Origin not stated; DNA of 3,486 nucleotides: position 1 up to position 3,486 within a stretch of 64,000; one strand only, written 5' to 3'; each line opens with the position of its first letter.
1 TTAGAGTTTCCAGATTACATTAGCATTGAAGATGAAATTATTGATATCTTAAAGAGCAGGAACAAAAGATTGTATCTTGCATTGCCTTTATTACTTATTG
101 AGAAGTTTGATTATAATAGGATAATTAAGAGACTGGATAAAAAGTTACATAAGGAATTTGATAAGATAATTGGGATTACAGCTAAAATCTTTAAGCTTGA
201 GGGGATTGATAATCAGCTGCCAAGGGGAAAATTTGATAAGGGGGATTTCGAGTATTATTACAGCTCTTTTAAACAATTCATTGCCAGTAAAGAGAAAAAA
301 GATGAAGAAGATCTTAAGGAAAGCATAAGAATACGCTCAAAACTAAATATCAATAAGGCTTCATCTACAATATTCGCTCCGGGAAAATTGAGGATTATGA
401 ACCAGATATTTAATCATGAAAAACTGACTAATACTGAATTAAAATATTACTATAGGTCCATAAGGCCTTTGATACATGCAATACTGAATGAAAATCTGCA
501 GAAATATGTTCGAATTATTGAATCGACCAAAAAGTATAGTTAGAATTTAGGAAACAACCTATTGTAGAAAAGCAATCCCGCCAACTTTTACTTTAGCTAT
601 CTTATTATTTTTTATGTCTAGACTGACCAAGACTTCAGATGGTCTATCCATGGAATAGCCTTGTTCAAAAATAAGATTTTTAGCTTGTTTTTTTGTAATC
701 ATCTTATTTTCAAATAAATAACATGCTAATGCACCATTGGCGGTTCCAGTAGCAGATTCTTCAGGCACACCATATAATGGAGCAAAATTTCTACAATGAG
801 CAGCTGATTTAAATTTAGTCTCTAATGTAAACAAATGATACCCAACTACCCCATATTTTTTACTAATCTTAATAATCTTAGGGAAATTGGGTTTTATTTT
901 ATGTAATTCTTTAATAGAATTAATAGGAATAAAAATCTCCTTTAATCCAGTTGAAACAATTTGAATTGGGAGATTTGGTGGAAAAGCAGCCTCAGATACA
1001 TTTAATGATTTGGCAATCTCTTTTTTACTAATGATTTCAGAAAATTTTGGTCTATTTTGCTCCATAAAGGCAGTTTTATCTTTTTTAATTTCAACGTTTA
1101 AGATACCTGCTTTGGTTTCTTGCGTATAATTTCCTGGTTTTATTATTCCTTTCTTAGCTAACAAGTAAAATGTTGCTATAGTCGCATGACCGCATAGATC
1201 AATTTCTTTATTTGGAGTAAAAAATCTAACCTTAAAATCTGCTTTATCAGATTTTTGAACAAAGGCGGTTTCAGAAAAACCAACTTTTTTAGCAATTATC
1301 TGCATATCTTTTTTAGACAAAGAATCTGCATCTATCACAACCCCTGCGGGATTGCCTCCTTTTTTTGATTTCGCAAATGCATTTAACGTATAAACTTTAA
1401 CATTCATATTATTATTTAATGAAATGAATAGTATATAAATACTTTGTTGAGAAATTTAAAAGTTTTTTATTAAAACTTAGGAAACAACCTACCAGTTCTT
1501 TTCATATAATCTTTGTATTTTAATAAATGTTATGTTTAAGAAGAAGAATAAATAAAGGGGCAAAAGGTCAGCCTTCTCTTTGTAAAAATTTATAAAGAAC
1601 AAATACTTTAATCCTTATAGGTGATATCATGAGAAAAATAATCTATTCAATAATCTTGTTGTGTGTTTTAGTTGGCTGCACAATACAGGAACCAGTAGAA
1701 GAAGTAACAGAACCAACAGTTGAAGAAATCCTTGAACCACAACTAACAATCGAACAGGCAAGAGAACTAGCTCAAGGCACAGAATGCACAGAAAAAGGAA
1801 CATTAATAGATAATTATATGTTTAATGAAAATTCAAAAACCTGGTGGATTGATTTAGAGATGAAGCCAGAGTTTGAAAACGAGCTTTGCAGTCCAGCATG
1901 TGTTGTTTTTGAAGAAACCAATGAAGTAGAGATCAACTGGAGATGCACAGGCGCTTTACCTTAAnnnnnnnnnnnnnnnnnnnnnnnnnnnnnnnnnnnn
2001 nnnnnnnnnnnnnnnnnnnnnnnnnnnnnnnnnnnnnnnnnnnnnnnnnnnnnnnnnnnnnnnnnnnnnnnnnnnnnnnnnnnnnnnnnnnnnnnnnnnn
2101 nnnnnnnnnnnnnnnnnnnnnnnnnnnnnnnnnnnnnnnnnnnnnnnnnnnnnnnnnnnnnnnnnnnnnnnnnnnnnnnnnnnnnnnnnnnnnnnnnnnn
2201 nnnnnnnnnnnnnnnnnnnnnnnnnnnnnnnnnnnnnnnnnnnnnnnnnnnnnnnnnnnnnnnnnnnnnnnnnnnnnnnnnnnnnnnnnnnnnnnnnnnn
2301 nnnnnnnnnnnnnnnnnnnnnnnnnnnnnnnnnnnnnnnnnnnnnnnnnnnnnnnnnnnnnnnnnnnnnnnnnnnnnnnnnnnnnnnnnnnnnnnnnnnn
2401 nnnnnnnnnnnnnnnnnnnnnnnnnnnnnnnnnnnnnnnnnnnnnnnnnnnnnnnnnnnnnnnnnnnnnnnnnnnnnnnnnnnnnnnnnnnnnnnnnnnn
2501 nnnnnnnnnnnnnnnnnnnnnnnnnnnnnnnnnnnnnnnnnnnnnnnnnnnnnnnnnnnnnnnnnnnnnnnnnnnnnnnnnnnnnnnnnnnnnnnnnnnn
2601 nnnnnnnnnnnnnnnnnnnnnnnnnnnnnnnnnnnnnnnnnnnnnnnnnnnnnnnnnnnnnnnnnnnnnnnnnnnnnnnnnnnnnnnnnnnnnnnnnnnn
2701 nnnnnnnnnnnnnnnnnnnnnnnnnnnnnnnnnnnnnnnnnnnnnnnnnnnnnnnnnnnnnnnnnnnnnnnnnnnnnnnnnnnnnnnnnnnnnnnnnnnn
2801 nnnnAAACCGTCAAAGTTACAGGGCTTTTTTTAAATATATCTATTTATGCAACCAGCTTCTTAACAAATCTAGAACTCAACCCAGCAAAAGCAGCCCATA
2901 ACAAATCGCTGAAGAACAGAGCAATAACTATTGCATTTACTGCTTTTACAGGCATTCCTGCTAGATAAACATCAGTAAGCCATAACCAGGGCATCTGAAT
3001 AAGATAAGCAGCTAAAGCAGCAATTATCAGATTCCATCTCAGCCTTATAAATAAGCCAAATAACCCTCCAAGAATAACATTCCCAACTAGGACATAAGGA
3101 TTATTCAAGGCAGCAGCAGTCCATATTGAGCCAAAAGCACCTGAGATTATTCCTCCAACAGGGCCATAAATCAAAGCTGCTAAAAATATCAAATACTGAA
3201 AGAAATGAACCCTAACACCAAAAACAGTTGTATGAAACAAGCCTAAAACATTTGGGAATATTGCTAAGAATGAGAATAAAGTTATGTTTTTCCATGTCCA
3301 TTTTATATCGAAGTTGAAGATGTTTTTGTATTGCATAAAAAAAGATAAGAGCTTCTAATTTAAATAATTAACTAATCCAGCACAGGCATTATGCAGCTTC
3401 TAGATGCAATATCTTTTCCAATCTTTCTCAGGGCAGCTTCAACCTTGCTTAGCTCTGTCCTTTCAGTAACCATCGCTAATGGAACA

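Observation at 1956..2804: Compositionally foreign gene (GC-rich, Arg/Gly/Leu-rich) in an AT-rich, Lys/Ile/Asn-rich genome. Likely horizontal acquisition.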

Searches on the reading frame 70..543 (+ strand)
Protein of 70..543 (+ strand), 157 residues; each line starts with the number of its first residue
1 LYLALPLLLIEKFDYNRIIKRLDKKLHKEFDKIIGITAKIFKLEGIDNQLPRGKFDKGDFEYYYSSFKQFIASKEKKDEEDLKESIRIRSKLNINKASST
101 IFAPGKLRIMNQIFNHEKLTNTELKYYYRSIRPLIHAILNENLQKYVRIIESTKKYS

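Call 4: search_protein_families(library=pfam, proteins=[window:70-543:+], max_evalue=0.1)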
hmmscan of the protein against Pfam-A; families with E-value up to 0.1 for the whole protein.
window:70-543:+ (157 aa): 0 families

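Call 29: search_protein_families(library=phrogs, proteins=[window:70-543:+], max_evalue=1)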
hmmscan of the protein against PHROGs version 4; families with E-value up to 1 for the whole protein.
window:70-543:+ (157 aa): 2 families
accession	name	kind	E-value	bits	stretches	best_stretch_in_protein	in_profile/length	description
phrog_32050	-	unknown function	0.6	11.1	0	107-113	32-38/43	-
phrog_1921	-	unknown function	0.67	11.2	1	63-127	7-73/117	-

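Call 30: search_protein_families(library=padloc, proteins=[window:70-543:+], max_evalue=1)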
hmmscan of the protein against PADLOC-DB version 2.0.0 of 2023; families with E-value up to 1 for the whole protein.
window:70-543:+ (157 aa): 0 families

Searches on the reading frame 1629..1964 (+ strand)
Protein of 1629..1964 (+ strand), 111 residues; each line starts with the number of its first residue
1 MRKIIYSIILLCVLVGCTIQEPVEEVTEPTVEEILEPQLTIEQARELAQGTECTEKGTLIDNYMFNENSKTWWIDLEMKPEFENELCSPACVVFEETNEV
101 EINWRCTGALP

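Call 4: search_protein_families(library=pfam, proteins=[window:1629-1964:+], max_evalue=0.1)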
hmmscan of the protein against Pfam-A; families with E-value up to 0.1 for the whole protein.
window:1629-1964:+ (111 aa): 1 family
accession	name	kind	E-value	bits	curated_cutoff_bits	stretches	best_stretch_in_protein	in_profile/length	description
PF19308.4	CRISPR_Cas6_N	-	0.084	13.5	23.9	1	36-80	69-112/147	CRISPR Cas6 N-terminal domain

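Call 5: search_protein_families(library=ncbifam, proteins=[window:1629-1964:+], max_evalue=0.1)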
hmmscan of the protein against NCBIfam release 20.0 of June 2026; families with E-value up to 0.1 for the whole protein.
window:1629-1964:+ (111 aa): 1 family
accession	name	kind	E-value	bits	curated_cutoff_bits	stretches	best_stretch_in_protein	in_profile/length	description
NF047326.1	lp1_17_inhib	equivalog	0.024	15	80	1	41-104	14-71/118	recombination system host exonuclease inhibitor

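Call 29: search_protein_families(library=phrogs, proteins=[window:1629-1964:+], max_evalue=1)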
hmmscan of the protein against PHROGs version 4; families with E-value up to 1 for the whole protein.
window:1629-1964:+ (111 aa): 6 families
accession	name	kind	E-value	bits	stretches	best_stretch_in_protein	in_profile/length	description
phrog_37781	-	unknown function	0.00029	22.3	1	5-68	12-75/104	-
phrog_3135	-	unknown function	0.012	16.9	1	1-67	1-74/114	-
phrog_18762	-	unknown function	0.057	15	1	34-75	3-43/116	-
phrog_812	-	lysis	0.057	14.6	1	1-29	1-28/102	Rz-like spanin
phrog_3009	-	unknown function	0.25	12.2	1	1-27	1-28/68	-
phrog_1119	-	moron, auxiliary metabolic gene and host takeover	0.27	12.7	1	1-24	1-24/78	Cor superinfection exclusion protein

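Call 30: search_protein_families(library=padloc, proteins=[window:1629-1964:+], max_evalue=1)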
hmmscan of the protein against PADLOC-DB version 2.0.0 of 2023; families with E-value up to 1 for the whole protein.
window:1629-1964:+ (111 aa): 0 families

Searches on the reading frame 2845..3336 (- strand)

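Call 4: search_protein_families(library=pfam, proteins=[window:2845-3336:-], max_evalue=0.1)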
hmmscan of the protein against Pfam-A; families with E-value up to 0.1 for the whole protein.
window:2845-3336:- (163 aa): 1 family
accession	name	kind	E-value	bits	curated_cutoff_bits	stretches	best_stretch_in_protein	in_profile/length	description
PF12822.12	ECF_trnsprt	-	0.009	16.5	30.7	1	30-149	15-146/169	ECF transporter, substrate-specific component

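Call 5: search_protein_families(library=ncbifam, proteins=[window:2845-3336:-], max_evalue=0.1)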
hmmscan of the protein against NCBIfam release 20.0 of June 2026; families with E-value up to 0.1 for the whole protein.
window:2845-3336:- (163 aa): 1 family
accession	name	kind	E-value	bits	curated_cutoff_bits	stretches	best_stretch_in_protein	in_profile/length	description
TIGR02979.1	phageshock_pspD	hypoth_equivalog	0.096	13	64.2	0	48-61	9-22/59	phage shock protein PspD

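Call 29: search_protein_families(library=phrogs, proteins=[window:2845-3336:-], max_evalue=1)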
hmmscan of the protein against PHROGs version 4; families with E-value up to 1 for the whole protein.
window:2845-3336:- (163 aa): 0 families

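Call 30: search_protein_families(library=padloc, proteins=[window:2845-3336:-], max_evalue=1)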
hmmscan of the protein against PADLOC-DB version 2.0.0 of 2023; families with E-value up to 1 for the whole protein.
window:2845-3336:- (163 aa): 0 families
